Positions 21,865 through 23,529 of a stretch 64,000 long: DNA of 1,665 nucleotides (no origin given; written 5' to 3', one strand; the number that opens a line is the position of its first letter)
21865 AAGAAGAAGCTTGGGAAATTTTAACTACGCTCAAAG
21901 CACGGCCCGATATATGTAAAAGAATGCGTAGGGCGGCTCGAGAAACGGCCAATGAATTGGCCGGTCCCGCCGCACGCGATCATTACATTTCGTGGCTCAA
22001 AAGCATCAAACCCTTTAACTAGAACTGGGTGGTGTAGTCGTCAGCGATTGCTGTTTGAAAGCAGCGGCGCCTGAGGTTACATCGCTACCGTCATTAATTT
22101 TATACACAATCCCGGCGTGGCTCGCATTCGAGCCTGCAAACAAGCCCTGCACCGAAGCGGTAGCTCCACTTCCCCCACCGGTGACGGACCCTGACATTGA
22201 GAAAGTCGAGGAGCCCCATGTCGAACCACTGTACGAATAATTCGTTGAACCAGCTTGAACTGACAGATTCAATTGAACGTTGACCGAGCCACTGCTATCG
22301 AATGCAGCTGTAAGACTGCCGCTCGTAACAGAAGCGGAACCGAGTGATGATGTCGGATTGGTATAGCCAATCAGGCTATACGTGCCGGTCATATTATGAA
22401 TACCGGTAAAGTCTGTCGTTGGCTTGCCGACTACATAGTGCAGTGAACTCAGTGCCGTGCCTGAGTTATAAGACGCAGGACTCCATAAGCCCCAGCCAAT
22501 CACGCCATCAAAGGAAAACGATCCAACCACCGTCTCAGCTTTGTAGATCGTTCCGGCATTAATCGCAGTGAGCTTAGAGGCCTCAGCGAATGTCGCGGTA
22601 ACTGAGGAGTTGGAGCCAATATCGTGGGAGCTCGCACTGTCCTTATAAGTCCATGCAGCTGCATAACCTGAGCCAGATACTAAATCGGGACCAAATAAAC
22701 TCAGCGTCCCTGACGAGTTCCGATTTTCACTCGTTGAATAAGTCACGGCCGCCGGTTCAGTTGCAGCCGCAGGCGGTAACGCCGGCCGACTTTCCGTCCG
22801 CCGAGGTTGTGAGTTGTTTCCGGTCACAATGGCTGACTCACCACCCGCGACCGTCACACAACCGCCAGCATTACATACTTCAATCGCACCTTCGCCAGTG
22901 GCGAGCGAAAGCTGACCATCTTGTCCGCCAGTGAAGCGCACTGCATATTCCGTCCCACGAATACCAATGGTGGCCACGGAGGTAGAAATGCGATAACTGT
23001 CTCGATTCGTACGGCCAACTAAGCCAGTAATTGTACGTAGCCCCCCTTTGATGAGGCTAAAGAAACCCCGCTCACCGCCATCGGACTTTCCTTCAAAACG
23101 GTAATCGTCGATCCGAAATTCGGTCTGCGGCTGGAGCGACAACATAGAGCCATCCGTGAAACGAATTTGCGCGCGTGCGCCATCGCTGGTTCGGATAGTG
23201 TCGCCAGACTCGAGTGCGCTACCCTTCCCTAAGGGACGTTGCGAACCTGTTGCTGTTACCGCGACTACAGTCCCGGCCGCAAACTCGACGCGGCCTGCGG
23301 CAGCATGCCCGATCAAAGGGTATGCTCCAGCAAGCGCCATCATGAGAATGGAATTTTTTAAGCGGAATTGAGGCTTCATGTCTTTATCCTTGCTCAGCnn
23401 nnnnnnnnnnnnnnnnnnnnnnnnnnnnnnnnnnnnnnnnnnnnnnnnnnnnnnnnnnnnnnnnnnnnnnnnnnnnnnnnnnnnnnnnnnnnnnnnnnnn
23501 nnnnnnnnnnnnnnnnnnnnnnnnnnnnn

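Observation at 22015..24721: Slam/DUF560-like outer-membrane protein paired with a secreted FecR-domain protein carrying a TbpB/fHbp-type C-terminal barrel signature: a candidate type XI secretion pair with non-canonical cargo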

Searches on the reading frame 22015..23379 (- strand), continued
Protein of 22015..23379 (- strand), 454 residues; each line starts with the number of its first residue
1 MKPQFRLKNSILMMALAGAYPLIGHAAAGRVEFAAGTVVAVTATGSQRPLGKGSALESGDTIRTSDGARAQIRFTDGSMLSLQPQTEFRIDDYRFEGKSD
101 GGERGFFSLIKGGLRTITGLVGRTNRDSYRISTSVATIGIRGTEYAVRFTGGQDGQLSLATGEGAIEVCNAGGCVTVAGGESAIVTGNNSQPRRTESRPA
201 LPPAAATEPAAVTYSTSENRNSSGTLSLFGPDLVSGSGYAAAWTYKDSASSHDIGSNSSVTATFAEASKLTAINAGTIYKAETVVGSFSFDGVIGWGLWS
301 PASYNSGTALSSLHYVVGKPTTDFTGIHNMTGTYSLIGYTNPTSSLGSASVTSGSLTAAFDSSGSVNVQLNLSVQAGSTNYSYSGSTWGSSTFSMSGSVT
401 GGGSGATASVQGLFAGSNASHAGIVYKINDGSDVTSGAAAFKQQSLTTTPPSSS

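Call 35: find_encoding_contigs(protein=P0001, flank=3000, max_places=4)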
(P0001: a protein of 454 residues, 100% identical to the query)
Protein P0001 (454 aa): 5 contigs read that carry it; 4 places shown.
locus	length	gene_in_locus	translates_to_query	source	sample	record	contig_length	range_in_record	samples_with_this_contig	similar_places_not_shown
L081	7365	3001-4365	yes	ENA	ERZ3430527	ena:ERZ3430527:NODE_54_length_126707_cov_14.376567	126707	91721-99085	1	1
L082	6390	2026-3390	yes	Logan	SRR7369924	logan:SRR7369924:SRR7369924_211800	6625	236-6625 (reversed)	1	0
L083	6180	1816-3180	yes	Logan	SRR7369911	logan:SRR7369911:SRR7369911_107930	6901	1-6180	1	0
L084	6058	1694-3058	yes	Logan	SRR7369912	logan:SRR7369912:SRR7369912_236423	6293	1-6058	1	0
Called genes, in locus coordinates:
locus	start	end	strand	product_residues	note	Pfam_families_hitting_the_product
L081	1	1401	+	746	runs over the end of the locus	PF03709:OKR_DC_1_N, PF01276:OKR_DC_1, PF03711:OKR_DC_1_C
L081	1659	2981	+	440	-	PF13432:TPR_16 (weak), PF14559:TPR_19, PF04575:SlipAM, PF13505:OMP_b-brl (weak), PF10082:BBP2_2 (weak)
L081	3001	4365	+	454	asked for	PF04773:FecR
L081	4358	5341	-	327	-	PF00534:Glycos_transf_1, PF13524:Glyco_trans_1_2, PF13692:Glyco_trans_1_4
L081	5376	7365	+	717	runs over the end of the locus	PF13424:TPR_12 (faint), PF13432:TPR_16 (faint), PF00515:TPR_1 (faint), PF07719:TPR_2 (faint), PF13414:TPR_11 (faint), PF13181:TPR_8 (faint), PF13844:Glyco_transf_41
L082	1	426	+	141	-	?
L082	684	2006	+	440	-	PF13432:TPR_16 (weak), PF14559:TPR_19, PF04575:SlipAM, PF13505:OMP_b-brl (weak), PF10082:BBP2_2 (weak)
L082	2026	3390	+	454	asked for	PF04773:FecR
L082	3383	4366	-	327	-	PF00534:Glycos_transf_1, PF13524:Glyco_trans_1_2, PF13692:Glyco_trans_1_4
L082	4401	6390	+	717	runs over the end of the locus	PF13424:TPR_12 (faint), PF13432:TPR_16 (faint), PF00515:TPR_1 (faint), PF07719:TPR_2 (faint), PF13414:TPR_11 (faint), PF13181:TPR_8 (faint), PF13844:Glyco_transf_41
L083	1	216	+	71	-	?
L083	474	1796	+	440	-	PF13432:TPR_16 (weak), PF14559:TPR_19, PF04575:SlipAM, PF13505:OMP_b-brl (weak), PF10082:BBP2_2 (weak)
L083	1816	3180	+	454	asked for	PF04773:FecR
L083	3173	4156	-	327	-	PF00534:Glycos_transf_1, PF13524:Glyco_trans_1_2, PF13692:Glyco_trans_1_4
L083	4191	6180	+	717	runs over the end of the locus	PF13424:TPR_12 (faint), PF13432:TPR_16 (faint), PF00515:TPR_1 (faint), PF07719:TPR_2 (faint), PF13414:TPR_11 (faint), PF13181:TPR_8 (faint), PF13844:Glyco_transf_41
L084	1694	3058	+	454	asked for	PF04773:FecR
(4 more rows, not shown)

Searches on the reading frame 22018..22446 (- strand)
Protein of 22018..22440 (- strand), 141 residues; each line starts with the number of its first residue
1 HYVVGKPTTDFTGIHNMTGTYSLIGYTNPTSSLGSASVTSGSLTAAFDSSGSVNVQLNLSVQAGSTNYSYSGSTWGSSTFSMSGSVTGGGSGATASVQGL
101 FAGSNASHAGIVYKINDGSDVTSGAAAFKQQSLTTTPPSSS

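Call 5: search_protein_families(library=pfam, proteins=[window:22018-22440:-], max_evalue=10)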
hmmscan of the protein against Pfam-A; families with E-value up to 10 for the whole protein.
seq(141 aa): 0 families

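Call 27: search_solved_structures(query=A2, max_evalue=10, show_alignments=4)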
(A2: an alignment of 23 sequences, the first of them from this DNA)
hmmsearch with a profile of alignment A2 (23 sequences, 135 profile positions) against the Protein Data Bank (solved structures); distinct sequences matched with E-value up to 10: 0.

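Call 28: search_protein_families(library=pfam, alignment_id=A2, max_evalue=10)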
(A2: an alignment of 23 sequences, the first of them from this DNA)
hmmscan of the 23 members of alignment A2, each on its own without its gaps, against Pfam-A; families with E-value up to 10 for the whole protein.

A. member 1, seq(143 aa): 0 families

B. families by the number of members that match (of 23 scanned): 7 families
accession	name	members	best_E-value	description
PF22829.2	HphA_C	2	0.0062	HphA C-terminal domain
PF03895.21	YadA_anchor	1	0.0041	YadA-like membrane anchor domain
PF00114.24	Pilin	1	0.088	Pilin (bacterial filament)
PF16894.10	DUF5084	1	0.15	Domain of unknown function (DUF5084)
PF17231.7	DUF5305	1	0.39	Family of unknown function (DUF5305)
PF12920.12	TcdA_TcdB_pore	1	0.39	TcdA/TcdB pore forming domain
PF04360.17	Serglycin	1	4.1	Serglycin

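Call 51: search_protein_representatives(alignment_id=A2)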
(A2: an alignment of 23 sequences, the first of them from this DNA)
Query: 23 sequences, 135 profile positions. Proteins with E-value up to 0.001 (for the whole library): 1255; up to 1e-10: 499; up to 1e-30: 34. The best 150 are listed.
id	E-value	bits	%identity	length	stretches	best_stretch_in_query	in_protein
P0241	1.6e-71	255.0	-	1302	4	2-135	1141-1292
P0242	2.8e-58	212.1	-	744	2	2-135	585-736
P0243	5.3e-56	204.8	-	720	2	2-135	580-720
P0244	1.7e-50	186.9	-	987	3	2-135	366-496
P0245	1.0e-45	171.5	-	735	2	2-135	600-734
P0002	3.6e-45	169.7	-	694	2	1-135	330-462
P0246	5.9e-45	169.0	-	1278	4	2-135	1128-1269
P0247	2.9e-43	163.5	-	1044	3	1-135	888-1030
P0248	1.2e-41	158.3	-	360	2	2-135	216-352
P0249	4.4e-41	156.5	-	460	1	1-135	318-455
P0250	8.7e-40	152.3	-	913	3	4-135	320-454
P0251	8.8e-40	152.3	-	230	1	1-135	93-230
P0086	4.1e-39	150.1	-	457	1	1-135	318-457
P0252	7.3e-38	146.1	-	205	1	1-135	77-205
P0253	1.5e-37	145.0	-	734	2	1-135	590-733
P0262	1.2e-33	132.4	-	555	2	2-133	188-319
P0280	2.4e-29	118.5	-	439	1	1-129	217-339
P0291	1.2e-26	109.8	-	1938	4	3-133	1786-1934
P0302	8.4e-25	103.8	-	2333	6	19-135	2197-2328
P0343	3.0e-21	92.3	-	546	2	20-134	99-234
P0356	3.8e-20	88.7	-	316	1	2-135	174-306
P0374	3.7e-19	85.5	-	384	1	1-129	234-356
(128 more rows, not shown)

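Call 52: search_protein_families(library=pfam, proteins=[P0241, P0244, P0248, P0262, P0280, P0291, P0302, P0343, P0356, P0374], max_evalue=0.01)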
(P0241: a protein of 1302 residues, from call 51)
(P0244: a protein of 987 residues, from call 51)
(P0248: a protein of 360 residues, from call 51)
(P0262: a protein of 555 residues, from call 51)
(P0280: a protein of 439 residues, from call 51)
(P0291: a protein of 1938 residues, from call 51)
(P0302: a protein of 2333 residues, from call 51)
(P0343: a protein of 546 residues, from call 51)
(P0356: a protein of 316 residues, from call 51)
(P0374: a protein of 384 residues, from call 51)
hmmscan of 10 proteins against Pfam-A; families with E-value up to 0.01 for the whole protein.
P0241 (1302 aa): 1 family
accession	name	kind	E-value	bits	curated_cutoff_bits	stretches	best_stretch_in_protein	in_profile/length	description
PF04773.18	FecR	-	1.7e-13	51.2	24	1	64-166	1-96/97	FecR protein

P0244 (987 aa): 1 family
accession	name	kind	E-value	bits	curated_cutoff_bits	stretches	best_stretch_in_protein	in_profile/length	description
PF04773.18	FecR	-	1.3e-10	42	24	1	59-151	1-85/97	FecR protein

P0248 (360 aa): 0 families

P0262 (555 aa): 0 families

P0280 (439 aa): 1 family
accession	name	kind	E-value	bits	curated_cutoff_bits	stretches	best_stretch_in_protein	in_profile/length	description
PF04773.18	FecR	-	0.0065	17.3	24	1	26-64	58-95/97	FecR protein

P0291 (1938 aa): 3 families
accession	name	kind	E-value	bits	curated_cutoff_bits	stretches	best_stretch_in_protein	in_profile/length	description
PF02899.23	Phage_int_SAM_1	-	1.9e-09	38.1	22.3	0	838-883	19-62/83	Phage integrase, N-terminal SAM-like domain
PF25195.1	DPC2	-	1.3e-06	29.2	70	0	360-420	17-79/105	Diatom pyrenoid component 2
PF05899.18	Cupin_3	-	0.0094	16.1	23.5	0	119-148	30-60/74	EutQ-like cupin domain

P0302 (2333 aa): 1 family
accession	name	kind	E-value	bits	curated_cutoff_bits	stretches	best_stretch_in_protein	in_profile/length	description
PF04773.18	FecR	-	9.5e-08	32.8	24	1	44-129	1-78/97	FecR protein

P0343 (546 aa): 0 families

P0356 (316 aa): 0 families

P0374 (384 aa): 1 family
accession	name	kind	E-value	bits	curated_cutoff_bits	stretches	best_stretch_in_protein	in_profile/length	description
PF04773.18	FecR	-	4e-11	43.6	24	1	58-161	1-94/97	FecR protein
